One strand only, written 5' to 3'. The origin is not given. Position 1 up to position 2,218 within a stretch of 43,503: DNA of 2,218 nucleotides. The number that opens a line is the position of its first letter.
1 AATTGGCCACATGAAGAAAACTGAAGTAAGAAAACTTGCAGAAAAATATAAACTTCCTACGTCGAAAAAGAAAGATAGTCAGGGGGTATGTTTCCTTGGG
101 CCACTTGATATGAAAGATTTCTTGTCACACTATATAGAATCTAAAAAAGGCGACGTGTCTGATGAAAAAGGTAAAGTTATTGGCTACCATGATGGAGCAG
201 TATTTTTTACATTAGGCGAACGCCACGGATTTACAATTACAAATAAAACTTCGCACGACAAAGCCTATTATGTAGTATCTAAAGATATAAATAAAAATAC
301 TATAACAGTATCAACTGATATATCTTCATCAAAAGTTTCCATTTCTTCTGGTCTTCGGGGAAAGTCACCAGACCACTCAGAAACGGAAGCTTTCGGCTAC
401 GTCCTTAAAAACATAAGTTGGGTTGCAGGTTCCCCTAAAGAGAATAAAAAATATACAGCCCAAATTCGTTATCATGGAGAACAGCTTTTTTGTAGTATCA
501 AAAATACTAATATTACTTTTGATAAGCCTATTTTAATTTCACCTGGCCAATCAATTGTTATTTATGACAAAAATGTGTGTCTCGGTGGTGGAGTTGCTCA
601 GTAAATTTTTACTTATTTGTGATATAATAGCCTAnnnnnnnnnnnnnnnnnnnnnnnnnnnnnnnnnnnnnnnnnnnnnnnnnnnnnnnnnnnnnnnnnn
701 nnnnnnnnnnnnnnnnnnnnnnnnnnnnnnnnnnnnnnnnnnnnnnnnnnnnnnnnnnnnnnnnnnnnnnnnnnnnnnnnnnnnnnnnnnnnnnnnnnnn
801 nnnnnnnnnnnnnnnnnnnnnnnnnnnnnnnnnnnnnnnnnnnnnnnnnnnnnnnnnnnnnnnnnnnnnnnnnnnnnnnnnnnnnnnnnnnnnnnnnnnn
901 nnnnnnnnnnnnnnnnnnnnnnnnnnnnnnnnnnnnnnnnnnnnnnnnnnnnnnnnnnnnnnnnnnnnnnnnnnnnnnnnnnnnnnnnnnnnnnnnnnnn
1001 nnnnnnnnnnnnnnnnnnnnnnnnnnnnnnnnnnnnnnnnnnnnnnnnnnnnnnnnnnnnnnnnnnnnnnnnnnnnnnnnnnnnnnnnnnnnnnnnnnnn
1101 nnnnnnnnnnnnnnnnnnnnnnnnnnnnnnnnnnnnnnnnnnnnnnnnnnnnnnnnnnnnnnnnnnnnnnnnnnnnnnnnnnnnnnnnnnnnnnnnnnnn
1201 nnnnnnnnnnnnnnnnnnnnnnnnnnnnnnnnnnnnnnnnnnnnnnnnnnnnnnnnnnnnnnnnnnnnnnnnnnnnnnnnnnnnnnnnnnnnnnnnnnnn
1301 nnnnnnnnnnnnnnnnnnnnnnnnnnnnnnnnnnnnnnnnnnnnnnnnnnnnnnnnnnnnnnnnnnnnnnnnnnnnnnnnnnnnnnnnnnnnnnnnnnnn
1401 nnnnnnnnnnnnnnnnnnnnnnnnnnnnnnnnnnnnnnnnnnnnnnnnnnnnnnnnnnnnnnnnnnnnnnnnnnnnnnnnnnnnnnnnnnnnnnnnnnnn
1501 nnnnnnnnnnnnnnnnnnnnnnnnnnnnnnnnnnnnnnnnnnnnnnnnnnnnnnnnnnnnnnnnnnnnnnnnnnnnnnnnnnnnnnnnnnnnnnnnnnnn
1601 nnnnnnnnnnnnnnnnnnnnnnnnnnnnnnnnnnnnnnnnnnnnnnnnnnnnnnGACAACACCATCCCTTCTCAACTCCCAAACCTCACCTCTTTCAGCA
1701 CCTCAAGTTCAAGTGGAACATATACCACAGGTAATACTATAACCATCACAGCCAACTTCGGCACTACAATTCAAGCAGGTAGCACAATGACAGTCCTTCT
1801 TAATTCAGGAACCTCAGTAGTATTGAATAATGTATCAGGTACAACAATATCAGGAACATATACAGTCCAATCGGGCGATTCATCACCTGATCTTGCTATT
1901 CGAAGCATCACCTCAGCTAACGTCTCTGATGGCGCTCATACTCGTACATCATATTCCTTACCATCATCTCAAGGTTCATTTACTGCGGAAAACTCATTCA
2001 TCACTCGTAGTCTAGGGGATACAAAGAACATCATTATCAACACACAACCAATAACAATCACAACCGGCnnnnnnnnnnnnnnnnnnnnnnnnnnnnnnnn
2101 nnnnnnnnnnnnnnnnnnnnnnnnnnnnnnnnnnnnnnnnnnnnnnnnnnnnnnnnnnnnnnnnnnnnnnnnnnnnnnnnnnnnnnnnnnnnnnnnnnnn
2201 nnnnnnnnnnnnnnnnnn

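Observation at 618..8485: Operon of two giant secreted YVTN beta-propeller proteins ending in peptidoglycan-binding domains: candidate surface or host-contact apparatus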

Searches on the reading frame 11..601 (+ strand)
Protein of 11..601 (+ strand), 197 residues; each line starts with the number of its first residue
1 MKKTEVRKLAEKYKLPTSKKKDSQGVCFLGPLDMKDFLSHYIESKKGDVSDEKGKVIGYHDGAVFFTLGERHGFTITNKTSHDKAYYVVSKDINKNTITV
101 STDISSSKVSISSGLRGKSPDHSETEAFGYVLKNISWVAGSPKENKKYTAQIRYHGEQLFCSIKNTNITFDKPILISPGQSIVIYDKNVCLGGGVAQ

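Call 11: search_protein_families(library=pfam, proteins=[window:11-601:+], max_evalue=1)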
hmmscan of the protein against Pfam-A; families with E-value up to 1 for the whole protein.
window:11-601:+ (197 aa): 4 families
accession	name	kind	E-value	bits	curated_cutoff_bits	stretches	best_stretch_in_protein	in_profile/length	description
PF20259.3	tRNA_Me_trans_M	-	2.3e-19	69.1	27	1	35-101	1-65/66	tRNA methyl transferase PRC-barrel domain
PF20258.4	tRNA_Me_trans_C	-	2.5e-12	47.4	20.6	1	132-195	6-76/77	Aminomethyltransferase beta-barrel domain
PF03054.22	tRNA_Me_trans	-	1.1e-06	28.9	20.6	1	1-30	172-201/202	tRNA methyl transferase HUP domain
PF07429.17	Glyco_transf_56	-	0.22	11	25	1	63-162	140-244/358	4-alpha-L-fucosyltransferase glycosyl transferase group 56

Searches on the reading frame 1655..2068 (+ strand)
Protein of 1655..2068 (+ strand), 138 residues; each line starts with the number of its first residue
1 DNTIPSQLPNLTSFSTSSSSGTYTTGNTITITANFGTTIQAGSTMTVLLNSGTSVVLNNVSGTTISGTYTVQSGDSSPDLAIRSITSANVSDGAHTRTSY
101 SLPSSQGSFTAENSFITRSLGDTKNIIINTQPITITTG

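Call 11: search_protein_families(library=pfam, proteins=[window:1664-2050:+], max_evalue=1)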
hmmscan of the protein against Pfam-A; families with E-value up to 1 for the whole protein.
seq(129 aa): 1 family
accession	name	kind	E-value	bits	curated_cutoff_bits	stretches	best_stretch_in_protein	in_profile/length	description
PF18692.7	DUF5640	-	0.09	13.1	28.5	1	16-68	34-84/85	Family of unknown function (DUF5640)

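Call 62: search_protein_representatives(protein=window:1655-2068:+)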
Query: 138 residues. Proteins with E-value up to 0.001 (for the whole library): 795; up to 1e-10: 274; up to 1e-30: 47. The best 150 are listed.
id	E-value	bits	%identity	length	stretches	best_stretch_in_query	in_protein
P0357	3.7e-109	375.7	31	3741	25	7-128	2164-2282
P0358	3.2e-88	308.2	32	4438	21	4-106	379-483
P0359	1.1e-72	258.0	37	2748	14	7-129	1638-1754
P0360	2.1e-70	250.7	29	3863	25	5-127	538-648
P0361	1.5e-66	238.3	36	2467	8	8-107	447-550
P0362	9.6e-56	203.4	31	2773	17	3-94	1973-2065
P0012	2.8e-52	192.3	79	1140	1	3-130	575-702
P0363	4.2e-50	185.2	43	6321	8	11-100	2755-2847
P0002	8.4e-49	181.1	76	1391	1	4-138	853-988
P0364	2.0e-48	179.8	31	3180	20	4-136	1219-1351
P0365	4.7e-48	178.6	38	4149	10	7-110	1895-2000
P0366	1.4e-46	173.9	45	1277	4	7-107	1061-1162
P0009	4.3e-45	169.1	68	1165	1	1-138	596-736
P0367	8.8e-45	168.1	34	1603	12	6-130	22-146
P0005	1.2e-42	161.2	70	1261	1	3-138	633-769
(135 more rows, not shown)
